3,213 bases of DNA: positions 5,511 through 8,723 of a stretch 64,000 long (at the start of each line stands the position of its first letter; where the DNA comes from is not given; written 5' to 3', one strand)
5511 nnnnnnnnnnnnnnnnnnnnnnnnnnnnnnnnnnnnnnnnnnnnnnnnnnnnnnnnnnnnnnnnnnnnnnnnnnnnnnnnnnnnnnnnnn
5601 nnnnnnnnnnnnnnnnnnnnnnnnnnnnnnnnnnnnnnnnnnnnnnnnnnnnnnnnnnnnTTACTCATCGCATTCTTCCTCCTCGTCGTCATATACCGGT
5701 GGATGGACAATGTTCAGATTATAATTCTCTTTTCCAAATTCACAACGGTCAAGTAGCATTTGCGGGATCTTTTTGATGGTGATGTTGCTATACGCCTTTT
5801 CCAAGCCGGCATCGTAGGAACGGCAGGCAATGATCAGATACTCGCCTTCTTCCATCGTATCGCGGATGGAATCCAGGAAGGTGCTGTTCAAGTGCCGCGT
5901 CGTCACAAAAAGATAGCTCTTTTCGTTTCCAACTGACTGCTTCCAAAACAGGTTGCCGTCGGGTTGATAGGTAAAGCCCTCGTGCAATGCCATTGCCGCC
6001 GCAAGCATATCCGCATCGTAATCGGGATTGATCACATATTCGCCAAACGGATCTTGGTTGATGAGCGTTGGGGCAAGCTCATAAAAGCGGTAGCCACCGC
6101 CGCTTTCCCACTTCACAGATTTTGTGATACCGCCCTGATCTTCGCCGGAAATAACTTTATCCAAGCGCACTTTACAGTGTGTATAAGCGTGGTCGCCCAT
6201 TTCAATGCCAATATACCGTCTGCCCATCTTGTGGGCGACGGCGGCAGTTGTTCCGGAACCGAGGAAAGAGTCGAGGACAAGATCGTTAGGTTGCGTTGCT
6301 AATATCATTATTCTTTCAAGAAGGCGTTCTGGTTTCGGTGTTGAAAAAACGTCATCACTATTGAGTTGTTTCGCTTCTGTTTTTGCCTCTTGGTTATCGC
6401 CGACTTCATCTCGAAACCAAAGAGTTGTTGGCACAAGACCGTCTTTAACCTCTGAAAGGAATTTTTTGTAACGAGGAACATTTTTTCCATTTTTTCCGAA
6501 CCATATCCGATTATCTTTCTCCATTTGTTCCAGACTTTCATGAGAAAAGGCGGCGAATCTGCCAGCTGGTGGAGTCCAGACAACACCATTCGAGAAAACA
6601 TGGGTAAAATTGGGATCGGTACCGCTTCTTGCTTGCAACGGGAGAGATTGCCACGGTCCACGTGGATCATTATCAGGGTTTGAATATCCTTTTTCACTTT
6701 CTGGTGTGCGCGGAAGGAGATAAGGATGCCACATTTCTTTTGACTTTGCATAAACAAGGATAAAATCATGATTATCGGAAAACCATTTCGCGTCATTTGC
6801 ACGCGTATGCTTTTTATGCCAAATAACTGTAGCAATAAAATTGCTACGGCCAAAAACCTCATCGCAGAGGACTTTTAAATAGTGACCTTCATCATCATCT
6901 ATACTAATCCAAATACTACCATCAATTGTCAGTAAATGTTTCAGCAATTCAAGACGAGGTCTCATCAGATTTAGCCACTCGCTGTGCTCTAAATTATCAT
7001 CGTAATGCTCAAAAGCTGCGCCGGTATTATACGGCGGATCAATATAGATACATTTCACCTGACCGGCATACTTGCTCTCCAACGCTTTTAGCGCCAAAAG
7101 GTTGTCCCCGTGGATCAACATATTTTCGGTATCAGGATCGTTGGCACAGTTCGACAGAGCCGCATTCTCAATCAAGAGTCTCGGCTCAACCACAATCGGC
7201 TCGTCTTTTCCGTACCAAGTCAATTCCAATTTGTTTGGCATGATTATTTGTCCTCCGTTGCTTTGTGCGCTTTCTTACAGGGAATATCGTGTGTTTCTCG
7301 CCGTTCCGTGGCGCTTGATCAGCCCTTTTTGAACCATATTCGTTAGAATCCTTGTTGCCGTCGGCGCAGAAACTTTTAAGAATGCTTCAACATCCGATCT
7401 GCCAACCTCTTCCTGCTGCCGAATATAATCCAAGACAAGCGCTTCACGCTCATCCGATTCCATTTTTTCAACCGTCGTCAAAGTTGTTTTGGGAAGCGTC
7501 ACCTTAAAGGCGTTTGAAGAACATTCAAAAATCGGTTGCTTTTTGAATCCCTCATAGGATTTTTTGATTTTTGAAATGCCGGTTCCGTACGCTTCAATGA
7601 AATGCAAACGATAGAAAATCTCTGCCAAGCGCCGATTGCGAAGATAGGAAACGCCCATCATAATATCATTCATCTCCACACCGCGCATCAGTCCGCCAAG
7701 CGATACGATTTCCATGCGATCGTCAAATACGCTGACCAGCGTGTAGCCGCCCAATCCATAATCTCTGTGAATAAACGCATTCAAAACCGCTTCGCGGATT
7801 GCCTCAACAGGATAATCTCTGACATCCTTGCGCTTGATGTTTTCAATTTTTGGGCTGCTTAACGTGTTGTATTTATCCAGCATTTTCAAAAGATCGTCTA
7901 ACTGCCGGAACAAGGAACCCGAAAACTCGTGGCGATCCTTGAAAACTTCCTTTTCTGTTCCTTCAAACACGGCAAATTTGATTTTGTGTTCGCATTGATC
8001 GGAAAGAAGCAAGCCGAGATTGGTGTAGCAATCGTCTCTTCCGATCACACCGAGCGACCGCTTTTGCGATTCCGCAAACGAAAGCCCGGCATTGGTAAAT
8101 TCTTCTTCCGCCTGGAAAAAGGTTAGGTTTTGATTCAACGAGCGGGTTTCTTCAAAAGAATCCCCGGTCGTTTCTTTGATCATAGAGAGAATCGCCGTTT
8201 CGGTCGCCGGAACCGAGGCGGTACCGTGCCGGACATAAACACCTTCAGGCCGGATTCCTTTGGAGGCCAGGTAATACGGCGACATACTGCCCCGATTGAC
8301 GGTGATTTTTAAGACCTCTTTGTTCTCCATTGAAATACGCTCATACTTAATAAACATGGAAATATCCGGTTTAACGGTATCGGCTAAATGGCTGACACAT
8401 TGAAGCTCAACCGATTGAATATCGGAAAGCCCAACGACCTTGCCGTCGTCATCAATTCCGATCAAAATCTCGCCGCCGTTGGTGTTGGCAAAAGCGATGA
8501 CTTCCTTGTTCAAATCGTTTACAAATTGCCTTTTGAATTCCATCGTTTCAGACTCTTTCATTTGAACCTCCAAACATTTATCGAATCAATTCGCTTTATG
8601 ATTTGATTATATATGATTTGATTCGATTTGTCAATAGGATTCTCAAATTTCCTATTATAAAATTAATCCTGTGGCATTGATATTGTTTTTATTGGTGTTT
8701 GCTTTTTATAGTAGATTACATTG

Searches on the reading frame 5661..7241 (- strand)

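Call 5: search_protein_families(library=pfam, proteins=[window:5661-7241:-], max_evalue=0.1)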
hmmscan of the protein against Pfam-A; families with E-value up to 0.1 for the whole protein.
window:5661-7241:- (526 aa): 3 families
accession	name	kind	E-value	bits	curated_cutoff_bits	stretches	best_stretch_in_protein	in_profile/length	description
PF01555.25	N6_N4_Mtase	-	1e-50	173.2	26.7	1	62-353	1-216/221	DNA methylase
PF03602.21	Cons_hypoth95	-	0.00012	22.2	24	1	25-91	82-143/182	Conserved hypothetical protein 95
PF02086.21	MethyltransfD12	-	0.065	13.4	22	0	56-83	170-200/253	D12 class N6 adenine-specific DNA methyltransferase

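Call 6: search_protein_families(library=padloc, proteins=[window:5661-7241:-], max_evalue=0.1)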
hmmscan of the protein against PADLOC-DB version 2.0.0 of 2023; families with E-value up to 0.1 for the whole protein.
window:5661-7241:- (526 aa): 68 families (the best 25 are shown)
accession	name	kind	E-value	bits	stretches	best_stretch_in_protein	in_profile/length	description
PDLC03636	MTase_III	-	1.4e-174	580.1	2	222-512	252-556/575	Type III methyltransferase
PDLC03644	MTase_III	-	4.7e-132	439.5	1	21-397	22-429/542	Type III methyltransferase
PDLC03634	MTase_III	-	1e-83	280.3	2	86-334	170-424/621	Type III methyltransferase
PDLC03637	MTase_III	-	2e-83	278.8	1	36-335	118-434/513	Type III methyltransferase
PDLC03635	MTase_III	-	9.1e-80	267.2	2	35-169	214-352/708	Type III methyltransferase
PDLC03638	MTase_III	-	7.2e-72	240.9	1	35-389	376-712/816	Type III methyltransferase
PDLC03641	MTase_III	-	6.1e-66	221.3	2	85-339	180-431/657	Type III methyltransferase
PDLC03640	MTase_III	-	1.8e-55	186.5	3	232-368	305-451/654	Type III methyltransferase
PDLC03354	MTase_II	-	1e-50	171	1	38-362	54-384/425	Type II methyltransferase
PDLC03642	MTase_III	-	1.1e-41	141.2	1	22-339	65-382/528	Type III methyltransferase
PDLC03300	MTase_II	-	6.7e-36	121.9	3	77-171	76-167/302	Type II methyltransferase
PDLC03643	MTase_III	-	5.6e-34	116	1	93-354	1-272/465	Type III methyltransferase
PDLC03339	MTase_II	-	1.2e-32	111.2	2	40-170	4-140/399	Type II methyltransferase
PDLC03371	MTase_II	-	4e-30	103.2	2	284-361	179-253/260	Type II methyltransferase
PDLC03639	MTase_III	-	1e-29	101.3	2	38-200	86-250/639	Type III methyltransferase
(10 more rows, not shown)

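Call 7: search_protein_families(library=ncbifam, proteins=[window:5661-7241:-], max_evalue=0.1)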
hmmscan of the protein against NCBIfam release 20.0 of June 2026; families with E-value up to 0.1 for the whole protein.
window:5661-7241:- (526 aa): 4 families
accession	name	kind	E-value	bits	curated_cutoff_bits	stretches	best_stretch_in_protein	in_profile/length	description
NF008572.0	PRK11524.1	equivalog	1.8e-25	89.7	292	2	300-359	196-254/294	adenine-specific DNA-methyltransferase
NF050803.1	DnaMtaseCcrMCaul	equivalog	6.5e-21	74.6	830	1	291-369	178-256/350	adenine-specific DNA-methyltransferase CcrM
NF010253.0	PRK13699.1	subfamily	1e-09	38.4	244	1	299-370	144-215/226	DNA methyltransferase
TIGR00095.1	TIGR00095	equivalog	0.036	13.7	117.5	1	46-90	110-152/194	16S rRNA (guanine(966)-N(2))-methyltransferase RsmD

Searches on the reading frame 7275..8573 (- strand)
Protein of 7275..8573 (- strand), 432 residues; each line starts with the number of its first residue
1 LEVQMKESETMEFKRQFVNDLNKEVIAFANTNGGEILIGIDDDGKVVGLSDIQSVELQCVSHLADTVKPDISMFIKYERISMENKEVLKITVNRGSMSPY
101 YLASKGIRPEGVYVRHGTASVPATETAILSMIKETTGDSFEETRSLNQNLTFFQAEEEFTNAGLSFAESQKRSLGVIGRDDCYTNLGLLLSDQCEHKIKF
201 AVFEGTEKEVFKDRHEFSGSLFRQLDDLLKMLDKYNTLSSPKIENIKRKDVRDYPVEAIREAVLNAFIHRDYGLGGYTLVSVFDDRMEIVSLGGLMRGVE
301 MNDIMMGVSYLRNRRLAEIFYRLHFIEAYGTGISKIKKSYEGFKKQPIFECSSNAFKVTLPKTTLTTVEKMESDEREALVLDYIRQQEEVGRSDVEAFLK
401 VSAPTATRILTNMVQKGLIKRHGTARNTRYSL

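Call 5: search_protein_families(library=pfam, proteins=[window:7275-8573:-], max_evalue=0.1)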
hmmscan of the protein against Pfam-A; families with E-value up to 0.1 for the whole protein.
window:7275-8573:- (432 aa): 12 families
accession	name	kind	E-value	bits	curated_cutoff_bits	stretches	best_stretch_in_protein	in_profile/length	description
PF04326.19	SLFN_AlbA_2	-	2.8e-23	83.1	25.3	1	7-123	1-117/118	Schlafen, AlbA_2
PF13749.12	HATPase_c_4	-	3.9e-18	65.7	26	1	279-360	5-89/89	Putative ATP-dependent DNA helicase recG C-terminal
PF01047.28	MarR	-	3.1e-06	27.4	24.6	1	377-422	5-50/59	MarR family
PF12802.13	MarR_2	-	7.6e-06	26.4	27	1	377-425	7-56/61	MarR family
PF22168.2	DIP2311-like_C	-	0.001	19.7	27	1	389-432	19-62/63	Transcriptional regulator DIP2311-like, C-terminal domain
PF25213.1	HVO_A0261_N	-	0.0019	18.5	35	1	378-424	14-59/86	HVO_A0261 N-terminal domain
PF13463.12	HTH_27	-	0.0037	17.9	22.2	1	376-432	4-64/68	Winged helix DNA-binding domain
PF08220.18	HTH_DeoR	-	0.0065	16.6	21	1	376-424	1-50/57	DeoR-like helix-turn-helix domain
PF03965.22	Penicillinase_R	-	0.0067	17.2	22.6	1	375-431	3-63/115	Penicillinase repressor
PF01325.25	Fe_dep_repress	-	0.07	13.8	26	0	386-422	19-55/60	Iron dependent repressor, N-terminal DNA binding domain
PF13545.12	HTH_Crp_2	-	0.083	13.3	27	0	397-423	30-56/70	Crp-like helix-turn-helix domain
PF01978.25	TrmB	-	0.098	13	25.6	0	376-423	9-56/68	Sugar-specific transcriptional regulator TrmB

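Call 6: search_protein_families(library=padloc, proteins=[window:7275-8573:-], max_evalue=0.1)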
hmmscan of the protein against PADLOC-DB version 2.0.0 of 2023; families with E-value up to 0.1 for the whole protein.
window:7275-8573:- (432 aa): 11 families
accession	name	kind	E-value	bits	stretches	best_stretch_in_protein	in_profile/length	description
PDLC02402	Aga_SIR2-PNTD1-PNTD2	-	3.4e-14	49.9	1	189-301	378-489/876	Class I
PDLC02394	pAgo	-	4.2e-12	42.6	1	16-360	52-434/1121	-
PDLC02418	Aga_SIR2-Kinase-PNTD1-PNTD2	-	4.9e-11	39.5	1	213-301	281-367/756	Class I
PDLC05032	PDC-S50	-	7.9e-09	33.1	1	5-133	16-160/387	-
PDLC05078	PDC-S72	-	0.00063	16.9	1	360-430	303-371/377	-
PDLC01858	CARF3--CARF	-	0.001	17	1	355-424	125-192/204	-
PDLC03963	SoFic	-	0.002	15.6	1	367-430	284-349/361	-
PDLC01879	CARF3--CARF_TM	-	0.0025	15.5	1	372-431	153-208/222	-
PDLC01866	CARF3--CARF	-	0.015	13.3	1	359-427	125-191/207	-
PDLC01044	Csa3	-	0.021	12.7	1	358-426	122-185/194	Type I-A associated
PDLC01865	CARF3--CARF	-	0.025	12.2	1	348-427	125-200/215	-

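Call 7: search_protein_families(library=ncbifam, proteins=[window:7275-8573:-], max_evalue=0.1)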
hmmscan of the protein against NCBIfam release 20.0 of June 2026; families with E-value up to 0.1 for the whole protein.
window:7275-8573:- (432 aa): 4 families
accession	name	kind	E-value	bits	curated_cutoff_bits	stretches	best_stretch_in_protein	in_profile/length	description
NF053606.1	Sta1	subfamily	0.0036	17.4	80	1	375-424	20-69/100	Sta1 family transcriptional regulator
NF008273.0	PRK11050.1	equivalog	0.0073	16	153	1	379-421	44-86/156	manganese-binding transcriptional regulator MntR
NF033788.1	HTH_metalloreg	subfamily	0.01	15.6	55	1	373-432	9-68/77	metalloregulator ArsR/SmtB family transcription factor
NF040939.2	trans_reg_lrs14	equivalog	0.029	14.4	90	1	378-424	24-71/103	Lrs14 family HTH-type transcriptional regulator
